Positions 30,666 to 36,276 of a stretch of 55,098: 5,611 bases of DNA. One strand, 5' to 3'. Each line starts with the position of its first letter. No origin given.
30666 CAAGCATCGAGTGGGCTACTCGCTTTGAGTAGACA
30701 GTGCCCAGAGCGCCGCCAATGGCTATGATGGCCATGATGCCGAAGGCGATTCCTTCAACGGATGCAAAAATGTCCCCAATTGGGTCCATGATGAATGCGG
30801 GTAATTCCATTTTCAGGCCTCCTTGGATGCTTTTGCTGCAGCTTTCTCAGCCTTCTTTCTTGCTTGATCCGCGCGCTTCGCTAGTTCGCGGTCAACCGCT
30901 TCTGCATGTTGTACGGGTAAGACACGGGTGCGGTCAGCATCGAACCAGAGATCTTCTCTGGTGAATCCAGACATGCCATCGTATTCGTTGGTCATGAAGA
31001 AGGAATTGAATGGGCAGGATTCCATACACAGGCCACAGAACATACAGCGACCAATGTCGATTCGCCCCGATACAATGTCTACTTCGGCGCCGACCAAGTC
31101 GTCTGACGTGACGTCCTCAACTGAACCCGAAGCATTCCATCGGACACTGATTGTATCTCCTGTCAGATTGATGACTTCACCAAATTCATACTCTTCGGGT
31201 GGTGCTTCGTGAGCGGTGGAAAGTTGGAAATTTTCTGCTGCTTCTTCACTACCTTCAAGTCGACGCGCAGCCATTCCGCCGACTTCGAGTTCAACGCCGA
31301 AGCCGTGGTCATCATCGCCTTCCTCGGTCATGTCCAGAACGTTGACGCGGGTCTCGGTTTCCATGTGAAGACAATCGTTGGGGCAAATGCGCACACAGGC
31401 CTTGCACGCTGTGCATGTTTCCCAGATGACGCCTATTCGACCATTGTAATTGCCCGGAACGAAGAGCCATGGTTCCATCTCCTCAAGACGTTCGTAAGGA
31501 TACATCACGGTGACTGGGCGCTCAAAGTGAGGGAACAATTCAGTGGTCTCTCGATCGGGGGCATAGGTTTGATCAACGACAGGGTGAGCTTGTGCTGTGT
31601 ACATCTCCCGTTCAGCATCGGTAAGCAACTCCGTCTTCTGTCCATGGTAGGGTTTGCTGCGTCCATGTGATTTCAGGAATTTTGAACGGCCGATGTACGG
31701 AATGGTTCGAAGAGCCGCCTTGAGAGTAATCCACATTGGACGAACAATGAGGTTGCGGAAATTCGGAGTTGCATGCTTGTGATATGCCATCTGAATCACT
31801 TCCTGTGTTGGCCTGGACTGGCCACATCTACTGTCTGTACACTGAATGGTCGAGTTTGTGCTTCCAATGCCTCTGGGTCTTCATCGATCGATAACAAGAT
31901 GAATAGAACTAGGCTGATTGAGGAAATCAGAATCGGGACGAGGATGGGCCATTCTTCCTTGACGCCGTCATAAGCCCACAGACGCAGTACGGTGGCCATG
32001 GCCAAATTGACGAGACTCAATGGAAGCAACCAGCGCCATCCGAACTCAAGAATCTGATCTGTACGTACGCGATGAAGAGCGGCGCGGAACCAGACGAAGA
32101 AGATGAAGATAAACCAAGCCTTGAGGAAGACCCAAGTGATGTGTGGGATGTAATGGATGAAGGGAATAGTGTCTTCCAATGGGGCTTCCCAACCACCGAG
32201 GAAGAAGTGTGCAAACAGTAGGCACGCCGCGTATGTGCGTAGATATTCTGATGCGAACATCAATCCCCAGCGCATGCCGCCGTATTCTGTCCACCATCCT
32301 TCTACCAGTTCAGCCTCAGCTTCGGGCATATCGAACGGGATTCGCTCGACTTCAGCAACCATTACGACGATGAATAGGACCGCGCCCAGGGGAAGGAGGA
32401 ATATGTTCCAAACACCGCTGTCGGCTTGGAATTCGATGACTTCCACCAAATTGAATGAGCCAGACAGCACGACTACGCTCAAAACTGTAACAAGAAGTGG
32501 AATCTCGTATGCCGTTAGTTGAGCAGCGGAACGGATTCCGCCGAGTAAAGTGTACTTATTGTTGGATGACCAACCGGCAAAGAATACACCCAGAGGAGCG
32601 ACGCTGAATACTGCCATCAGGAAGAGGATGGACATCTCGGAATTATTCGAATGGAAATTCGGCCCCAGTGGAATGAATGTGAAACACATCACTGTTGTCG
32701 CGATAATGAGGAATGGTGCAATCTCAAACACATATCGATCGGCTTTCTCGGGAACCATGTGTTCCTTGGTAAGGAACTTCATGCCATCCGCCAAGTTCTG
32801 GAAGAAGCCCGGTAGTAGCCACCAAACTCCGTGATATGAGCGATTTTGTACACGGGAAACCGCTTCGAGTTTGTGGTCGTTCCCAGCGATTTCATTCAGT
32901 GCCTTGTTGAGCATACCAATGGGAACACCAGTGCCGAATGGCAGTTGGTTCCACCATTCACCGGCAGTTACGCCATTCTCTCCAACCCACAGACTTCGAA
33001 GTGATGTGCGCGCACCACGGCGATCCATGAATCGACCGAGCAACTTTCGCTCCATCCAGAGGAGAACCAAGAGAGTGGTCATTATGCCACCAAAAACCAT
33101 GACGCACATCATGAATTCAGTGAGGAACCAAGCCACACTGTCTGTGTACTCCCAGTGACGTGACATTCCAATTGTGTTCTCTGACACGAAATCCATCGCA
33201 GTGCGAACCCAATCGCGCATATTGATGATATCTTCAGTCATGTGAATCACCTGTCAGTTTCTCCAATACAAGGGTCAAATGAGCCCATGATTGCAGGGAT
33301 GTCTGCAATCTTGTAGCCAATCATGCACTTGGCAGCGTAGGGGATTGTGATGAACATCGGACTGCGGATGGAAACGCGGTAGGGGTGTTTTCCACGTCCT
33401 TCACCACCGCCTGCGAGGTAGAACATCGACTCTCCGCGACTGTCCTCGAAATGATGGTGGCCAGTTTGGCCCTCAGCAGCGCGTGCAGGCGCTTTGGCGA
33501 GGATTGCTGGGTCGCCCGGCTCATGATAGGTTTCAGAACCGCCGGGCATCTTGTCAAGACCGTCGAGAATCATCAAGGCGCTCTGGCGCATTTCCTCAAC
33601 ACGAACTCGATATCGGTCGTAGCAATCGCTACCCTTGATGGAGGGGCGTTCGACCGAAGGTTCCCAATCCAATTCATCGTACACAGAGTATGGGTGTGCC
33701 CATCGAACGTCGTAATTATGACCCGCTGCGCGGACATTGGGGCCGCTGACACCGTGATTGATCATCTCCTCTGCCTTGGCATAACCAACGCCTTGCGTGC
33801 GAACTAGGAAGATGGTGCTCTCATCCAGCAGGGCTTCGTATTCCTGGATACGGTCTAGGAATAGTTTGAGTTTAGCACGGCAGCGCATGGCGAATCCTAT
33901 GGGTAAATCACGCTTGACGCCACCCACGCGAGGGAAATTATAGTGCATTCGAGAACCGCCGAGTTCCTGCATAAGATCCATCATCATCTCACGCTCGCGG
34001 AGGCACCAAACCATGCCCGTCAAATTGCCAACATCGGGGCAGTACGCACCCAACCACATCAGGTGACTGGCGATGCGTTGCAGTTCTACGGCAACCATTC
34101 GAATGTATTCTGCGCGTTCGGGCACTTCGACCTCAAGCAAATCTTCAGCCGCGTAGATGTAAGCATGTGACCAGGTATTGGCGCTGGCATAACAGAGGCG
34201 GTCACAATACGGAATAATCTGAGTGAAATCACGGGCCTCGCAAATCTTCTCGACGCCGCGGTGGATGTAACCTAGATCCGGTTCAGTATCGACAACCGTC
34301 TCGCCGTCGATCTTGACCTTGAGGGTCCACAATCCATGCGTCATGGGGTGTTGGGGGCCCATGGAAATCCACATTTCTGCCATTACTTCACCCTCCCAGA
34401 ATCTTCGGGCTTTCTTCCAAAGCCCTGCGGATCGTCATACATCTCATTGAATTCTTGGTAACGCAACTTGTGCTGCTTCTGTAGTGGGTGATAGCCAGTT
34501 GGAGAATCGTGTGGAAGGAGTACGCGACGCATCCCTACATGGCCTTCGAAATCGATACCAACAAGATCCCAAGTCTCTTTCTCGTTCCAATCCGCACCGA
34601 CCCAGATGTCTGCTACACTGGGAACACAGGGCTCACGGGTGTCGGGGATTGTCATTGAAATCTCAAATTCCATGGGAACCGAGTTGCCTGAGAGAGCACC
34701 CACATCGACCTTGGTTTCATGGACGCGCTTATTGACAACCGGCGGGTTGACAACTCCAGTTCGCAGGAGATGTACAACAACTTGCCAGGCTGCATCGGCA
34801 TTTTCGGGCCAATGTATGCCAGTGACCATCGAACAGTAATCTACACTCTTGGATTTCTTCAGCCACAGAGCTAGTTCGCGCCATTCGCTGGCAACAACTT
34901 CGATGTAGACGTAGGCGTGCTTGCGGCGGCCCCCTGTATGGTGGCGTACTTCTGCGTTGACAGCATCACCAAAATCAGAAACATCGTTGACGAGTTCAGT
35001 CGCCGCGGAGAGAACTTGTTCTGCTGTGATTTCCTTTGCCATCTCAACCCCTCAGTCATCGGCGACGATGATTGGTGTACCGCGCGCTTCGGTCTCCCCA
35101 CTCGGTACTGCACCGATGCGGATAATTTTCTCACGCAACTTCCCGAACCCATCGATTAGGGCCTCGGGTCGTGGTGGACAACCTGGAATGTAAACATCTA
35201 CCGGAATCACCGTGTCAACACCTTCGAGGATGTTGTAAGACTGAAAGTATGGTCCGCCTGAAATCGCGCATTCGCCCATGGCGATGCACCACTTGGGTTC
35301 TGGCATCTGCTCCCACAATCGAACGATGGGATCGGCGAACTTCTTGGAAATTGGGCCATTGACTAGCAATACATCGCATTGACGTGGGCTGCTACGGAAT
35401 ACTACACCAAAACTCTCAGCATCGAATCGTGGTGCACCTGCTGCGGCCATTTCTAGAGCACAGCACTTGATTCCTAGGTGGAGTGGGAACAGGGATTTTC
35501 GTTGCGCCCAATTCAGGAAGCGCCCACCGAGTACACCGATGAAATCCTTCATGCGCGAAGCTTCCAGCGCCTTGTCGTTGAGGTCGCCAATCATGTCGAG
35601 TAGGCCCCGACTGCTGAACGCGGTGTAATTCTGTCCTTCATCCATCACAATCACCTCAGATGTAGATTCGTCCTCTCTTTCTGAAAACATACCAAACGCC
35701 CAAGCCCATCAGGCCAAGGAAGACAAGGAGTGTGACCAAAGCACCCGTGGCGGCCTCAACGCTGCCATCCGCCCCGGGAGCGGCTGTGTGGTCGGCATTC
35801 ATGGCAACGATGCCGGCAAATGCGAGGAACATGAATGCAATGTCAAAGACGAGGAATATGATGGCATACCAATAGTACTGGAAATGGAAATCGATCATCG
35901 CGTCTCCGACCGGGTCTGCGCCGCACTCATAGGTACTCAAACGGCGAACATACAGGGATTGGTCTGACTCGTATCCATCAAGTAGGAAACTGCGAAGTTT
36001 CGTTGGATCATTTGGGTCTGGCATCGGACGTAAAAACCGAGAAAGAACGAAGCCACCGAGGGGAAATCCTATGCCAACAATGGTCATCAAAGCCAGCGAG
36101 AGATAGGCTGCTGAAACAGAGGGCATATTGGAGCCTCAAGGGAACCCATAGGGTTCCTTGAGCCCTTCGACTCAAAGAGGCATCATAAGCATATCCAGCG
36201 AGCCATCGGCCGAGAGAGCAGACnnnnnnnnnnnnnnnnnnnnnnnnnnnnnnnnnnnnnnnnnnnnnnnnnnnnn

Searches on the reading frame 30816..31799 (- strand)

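Call 69: search_protein_families(library=pfam, proteins=[window:30816-31799:-], max_evalue=0.00001)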
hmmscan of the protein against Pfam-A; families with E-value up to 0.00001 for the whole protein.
window:30816-31799:- (328 aa): 9 families
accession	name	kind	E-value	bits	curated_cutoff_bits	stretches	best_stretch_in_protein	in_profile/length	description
PF00037.32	Fer4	-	3.4e-11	42.9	21.1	0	247-265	3-21/24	4Fe-4S binding domain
PF12838.12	Fer4_7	-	1.8e-09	38.3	27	0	128-151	1-24/52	4Fe-4S dicluster domain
PF13187.11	Fer4_9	-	8.2e-09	35.8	27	0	128-143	36-51/52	4Fe-4S dicluster domain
PF13237.11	Fer4_10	-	1e-08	35.4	25.5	0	127-149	7-22/53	4Fe-4S dicluster domain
PF14697.11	Fer4_21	-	3.7e-07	30.6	35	0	122-146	34-59/59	4Fe-4S dicluster domain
PF13183.11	Fer4_8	-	4.6e-07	30.7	27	0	123-142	48-67/68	4Fe-4S dicluster domain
PF13484.11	Fer4_16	-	2.6e-06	28.5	30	0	128-153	1-25/66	4Fe-4S double cluster binding domain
PF12797.12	Fer4_2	-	4.9e-06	26.6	24.5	0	125-140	6-21/22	4Fe-4S binding domain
PF13534.11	Fer4_17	-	5e-06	27.4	22.2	0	251-271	1-21/61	4Fe-4S dicluster domain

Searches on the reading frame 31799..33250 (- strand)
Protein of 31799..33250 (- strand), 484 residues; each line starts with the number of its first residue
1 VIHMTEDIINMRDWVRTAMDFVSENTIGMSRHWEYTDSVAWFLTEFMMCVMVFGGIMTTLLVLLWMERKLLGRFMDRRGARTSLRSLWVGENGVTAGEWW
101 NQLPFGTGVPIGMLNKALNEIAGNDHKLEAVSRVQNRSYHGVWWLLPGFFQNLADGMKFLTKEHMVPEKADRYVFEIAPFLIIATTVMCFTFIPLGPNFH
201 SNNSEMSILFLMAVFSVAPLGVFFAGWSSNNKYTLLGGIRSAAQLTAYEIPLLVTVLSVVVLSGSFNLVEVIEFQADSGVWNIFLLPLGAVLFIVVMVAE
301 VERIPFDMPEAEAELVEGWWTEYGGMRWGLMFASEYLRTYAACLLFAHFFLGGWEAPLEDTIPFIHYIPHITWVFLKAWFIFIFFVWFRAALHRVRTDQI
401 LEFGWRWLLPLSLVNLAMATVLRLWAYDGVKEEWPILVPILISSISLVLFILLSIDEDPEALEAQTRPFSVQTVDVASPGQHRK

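Call 69: search_protein_families(library=pfam, proteins=[window:31799-33250:-], max_evalue=0.00001)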
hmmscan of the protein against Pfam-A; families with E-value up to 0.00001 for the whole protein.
window:31799-33250:- (484 aa): 1 family
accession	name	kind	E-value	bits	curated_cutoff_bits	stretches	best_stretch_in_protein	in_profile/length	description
PF00146.26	NADHdh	-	1.4e-94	317.3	27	1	141-418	38-296/298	NADH dehydrogenase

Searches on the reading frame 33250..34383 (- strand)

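Call 69: search_protein_families(library=pfam, proteins=[window:33250-34383:-], max_evalue=0.00001)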
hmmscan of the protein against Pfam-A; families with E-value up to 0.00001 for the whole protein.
window:33250-34383:- (378 aa): 2 families
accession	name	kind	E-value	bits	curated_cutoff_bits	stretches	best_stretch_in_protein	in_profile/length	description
PF00346.24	Complex1_49kDa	-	6.7e-71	239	24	1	117-378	1-271/271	Respiratory-chain NADH dehydrogenase, 49 Kd subunit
PF00374.24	NiFeSe_Hases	-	3.6e-07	29.9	25.8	1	42-110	1-69/508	Nickel-dependent hydrogenase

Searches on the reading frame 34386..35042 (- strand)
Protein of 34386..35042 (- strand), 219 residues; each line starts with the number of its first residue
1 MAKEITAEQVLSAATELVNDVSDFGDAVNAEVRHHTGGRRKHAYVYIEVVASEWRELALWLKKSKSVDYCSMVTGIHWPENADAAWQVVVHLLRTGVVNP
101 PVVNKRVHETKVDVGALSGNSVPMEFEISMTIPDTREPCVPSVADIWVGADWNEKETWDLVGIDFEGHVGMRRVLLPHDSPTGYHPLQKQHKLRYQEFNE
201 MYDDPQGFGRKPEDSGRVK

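Call 69: search_protein_families(library=pfam, proteins=[window:34386-35042:-], max_evalue=0.00001)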
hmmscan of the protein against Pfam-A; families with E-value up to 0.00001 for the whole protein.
window:34386-35042:- (219 aa): 1 family
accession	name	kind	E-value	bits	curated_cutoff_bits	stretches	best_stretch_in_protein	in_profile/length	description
PF00329.25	Complex1_30kDa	-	2.1e-25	90.1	22.5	1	48-196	2-123/124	Respiratory-chain NADH dehydrogenase, 30 Kd subunit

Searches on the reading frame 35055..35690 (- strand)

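Call 69: search_protein_families(library=pfam, proteins=[window:35055-35690:-], max_evalue=0.00001)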
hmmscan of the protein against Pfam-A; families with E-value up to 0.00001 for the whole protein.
window:35055-35690:- (212 aa): 1 family
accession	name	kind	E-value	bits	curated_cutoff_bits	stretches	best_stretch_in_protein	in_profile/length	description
PF01058.29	Oxidored_q6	-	3.6e-28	98.3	27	1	76-183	3-126/128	NADH ubiquinone oxidoreductase, 20 Kd subunit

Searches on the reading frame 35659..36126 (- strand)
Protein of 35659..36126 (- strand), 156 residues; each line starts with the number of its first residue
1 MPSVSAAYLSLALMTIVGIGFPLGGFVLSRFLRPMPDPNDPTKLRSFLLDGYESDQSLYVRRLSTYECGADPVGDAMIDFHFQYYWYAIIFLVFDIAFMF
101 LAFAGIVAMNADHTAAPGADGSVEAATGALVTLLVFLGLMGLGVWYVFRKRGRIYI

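Call 69: search_protein_families(library=pfam, proteins=[window:35659-36126:-], max_evalue=0.00001)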
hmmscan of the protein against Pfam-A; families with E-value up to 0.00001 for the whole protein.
window:35659-36126:- (156 aa): 1 family
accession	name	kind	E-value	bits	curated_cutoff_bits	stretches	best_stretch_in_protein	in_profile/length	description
PF00507.24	Oxidored_q4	-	1e-17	64.6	23.3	1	59-151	17-95/99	NADH-ubiquinone/plastoquinone oxidoreductase, chain 3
